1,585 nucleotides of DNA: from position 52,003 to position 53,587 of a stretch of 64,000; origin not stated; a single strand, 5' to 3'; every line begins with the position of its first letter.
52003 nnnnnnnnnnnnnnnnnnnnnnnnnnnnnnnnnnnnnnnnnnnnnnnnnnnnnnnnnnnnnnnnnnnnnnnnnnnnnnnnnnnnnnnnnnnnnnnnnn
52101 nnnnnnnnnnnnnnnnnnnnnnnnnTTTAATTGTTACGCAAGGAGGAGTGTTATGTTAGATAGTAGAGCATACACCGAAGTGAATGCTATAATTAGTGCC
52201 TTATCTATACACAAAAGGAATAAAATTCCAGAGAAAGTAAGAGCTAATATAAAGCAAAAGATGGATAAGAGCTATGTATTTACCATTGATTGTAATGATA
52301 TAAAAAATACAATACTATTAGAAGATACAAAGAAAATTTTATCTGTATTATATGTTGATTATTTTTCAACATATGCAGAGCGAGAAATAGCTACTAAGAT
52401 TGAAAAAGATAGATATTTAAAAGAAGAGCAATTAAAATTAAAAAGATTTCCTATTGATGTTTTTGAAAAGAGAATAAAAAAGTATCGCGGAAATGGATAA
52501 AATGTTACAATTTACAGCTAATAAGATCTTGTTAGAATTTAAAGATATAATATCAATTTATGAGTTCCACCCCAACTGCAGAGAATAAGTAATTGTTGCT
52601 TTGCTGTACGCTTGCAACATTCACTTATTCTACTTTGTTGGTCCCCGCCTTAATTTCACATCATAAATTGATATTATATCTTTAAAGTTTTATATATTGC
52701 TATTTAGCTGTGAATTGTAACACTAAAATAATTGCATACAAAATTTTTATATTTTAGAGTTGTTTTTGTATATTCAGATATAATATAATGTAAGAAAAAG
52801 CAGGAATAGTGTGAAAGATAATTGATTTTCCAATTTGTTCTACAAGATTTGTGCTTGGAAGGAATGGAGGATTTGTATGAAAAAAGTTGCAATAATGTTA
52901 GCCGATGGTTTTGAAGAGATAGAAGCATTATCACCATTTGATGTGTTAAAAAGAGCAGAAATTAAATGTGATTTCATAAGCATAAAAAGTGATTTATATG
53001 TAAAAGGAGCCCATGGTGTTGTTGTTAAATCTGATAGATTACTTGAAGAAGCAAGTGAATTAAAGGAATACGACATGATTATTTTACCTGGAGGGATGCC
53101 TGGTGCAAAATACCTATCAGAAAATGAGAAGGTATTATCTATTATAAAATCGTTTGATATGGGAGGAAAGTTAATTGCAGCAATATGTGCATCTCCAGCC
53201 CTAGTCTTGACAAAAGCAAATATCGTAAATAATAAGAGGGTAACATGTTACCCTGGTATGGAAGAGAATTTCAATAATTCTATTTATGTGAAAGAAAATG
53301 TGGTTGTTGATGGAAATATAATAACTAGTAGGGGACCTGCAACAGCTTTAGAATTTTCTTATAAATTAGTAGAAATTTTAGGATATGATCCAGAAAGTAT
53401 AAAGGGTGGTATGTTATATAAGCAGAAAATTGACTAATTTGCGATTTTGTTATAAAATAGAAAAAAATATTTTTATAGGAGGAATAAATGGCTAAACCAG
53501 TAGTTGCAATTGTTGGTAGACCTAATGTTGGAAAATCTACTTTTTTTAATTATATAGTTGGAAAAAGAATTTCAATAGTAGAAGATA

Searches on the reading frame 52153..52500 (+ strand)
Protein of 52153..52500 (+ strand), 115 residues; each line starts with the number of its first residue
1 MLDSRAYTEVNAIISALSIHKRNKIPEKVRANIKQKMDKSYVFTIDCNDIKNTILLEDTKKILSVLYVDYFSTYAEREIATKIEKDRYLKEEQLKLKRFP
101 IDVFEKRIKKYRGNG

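Call 3: search_protein_families(library=pfam, proteins=[window:52153-52500:+], max_evalue=1)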
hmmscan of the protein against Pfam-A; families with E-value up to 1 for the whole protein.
window:52153-52500:+ (115 aa): 0 families

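Call 4: search_protein_families(library=ncbifam, proteins=[window:52153-52500:+], max_evalue=1)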
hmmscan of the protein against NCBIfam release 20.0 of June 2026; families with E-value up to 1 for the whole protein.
window:52153-52500:+ (115 aa): 1 family
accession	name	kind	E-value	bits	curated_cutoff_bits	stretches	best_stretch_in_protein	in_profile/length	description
NF010943.0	PRK14363.1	equivalog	0.038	13.5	273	1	8-112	36-140/204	Maf-like protein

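Call 5: search_protein_families(library=phrogs, proteins=[window:52153-52500:+], max_evalue=0.1)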
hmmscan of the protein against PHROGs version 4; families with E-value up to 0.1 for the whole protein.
window:52153-52500:+ (115 aa): 1 family
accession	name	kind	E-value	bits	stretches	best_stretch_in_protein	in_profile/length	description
phrog_1364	-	unknown function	0.056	14.7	1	32-88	33-85/123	-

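Call 6: search_protein_families(library=padloc, proteins=[window:52153-52500:+], max_evalue=0.1)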
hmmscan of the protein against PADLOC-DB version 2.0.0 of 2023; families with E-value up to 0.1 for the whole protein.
window:52153-52500:+ (115 aa): 1 family
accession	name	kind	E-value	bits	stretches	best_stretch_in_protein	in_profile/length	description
PDLC02077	Cas2b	-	0.0015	17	1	14-58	36-80/96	-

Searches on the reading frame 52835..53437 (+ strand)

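Call 96: search_protein_families(library=ncbifam, proteins=[window:52835-53437:+], max_evalue=1e-10)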
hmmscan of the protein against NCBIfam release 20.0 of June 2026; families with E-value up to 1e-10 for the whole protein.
window:52835-53437:+ (200 aa): 4 families
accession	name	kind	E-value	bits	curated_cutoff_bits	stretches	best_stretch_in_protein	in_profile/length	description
TIGR01383.1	not_thiJ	equivalog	2e-59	200.4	131.25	1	17-182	1-168/180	DJ-1 family glyoxalase III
TIGR01382.1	PfpI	subfamily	4.8e-32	110.8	139.05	1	17-182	1-168/169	DJ-1/PfpI/YhbO family deglycase/protease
NF008605.0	PRK11574.1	equivalog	3.4e-30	105.3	252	1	18-182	5-172/196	protein deglycase YajL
NF040823.1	deglyc_PfpI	equivalog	6e-22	78.3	330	1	17-180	2-163/166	deglycase PfpI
